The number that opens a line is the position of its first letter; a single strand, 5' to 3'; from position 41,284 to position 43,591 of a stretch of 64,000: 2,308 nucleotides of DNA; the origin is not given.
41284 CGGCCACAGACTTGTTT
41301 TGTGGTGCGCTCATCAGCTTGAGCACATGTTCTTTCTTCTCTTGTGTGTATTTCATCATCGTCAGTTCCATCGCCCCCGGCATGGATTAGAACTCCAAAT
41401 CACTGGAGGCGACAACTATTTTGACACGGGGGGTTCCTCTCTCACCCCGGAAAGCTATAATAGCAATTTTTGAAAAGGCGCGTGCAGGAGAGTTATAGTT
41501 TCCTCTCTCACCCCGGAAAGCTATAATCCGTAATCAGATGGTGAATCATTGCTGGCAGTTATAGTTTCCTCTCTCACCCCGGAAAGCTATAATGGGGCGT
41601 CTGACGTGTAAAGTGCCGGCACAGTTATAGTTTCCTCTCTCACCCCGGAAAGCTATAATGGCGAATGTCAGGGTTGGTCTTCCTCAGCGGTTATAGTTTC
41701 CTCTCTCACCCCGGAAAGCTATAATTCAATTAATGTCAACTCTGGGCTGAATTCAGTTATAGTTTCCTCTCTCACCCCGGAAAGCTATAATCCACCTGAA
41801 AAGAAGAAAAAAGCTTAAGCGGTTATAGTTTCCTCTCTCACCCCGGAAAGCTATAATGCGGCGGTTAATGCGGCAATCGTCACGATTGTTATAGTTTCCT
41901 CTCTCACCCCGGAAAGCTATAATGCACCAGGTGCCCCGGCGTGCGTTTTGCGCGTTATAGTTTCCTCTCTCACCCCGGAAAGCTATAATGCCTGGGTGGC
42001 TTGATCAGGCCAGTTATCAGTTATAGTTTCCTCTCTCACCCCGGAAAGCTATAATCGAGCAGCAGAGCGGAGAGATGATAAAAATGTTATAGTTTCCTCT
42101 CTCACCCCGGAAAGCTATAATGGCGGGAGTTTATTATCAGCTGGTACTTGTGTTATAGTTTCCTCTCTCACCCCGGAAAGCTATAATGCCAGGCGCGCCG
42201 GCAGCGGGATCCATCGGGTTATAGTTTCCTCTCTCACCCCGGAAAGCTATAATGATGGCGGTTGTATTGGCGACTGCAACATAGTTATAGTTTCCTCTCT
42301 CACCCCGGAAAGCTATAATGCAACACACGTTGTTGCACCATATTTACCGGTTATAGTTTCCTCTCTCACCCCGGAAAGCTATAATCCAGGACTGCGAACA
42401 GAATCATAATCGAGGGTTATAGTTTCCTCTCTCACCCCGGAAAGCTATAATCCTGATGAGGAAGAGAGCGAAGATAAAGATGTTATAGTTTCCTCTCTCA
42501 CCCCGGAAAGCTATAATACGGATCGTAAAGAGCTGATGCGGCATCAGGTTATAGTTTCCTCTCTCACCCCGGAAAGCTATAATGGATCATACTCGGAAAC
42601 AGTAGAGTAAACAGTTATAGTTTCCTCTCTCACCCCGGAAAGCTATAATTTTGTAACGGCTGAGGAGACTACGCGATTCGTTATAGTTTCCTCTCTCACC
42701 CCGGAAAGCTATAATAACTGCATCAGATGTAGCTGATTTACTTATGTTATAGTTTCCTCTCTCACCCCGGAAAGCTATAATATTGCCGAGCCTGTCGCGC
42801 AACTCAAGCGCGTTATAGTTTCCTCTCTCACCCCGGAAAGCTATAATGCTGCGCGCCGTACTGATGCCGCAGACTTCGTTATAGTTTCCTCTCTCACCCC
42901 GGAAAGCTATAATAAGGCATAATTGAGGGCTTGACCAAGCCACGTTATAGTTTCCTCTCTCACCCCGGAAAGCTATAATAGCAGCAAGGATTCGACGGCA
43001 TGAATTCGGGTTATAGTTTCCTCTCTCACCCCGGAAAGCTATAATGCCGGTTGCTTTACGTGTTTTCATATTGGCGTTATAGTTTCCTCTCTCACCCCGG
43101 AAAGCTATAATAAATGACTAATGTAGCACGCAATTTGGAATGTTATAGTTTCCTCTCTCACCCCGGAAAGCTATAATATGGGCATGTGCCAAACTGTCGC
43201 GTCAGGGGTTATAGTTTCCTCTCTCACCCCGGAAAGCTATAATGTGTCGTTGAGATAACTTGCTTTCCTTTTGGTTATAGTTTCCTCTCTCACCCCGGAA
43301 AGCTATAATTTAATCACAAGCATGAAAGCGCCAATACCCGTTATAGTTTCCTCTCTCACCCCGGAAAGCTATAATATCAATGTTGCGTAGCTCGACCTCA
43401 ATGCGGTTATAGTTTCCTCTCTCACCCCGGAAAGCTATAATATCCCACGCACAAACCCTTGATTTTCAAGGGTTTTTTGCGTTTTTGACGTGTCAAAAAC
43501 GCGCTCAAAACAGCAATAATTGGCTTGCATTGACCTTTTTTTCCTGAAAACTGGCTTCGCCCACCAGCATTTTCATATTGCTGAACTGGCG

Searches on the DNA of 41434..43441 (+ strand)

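Call 52: search_dna_similar(query=window:41434-43441:+, collection=phages, mode=near, max_evalue=1, max_rows=20)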
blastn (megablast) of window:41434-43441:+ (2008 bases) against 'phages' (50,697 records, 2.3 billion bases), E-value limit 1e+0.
No match.
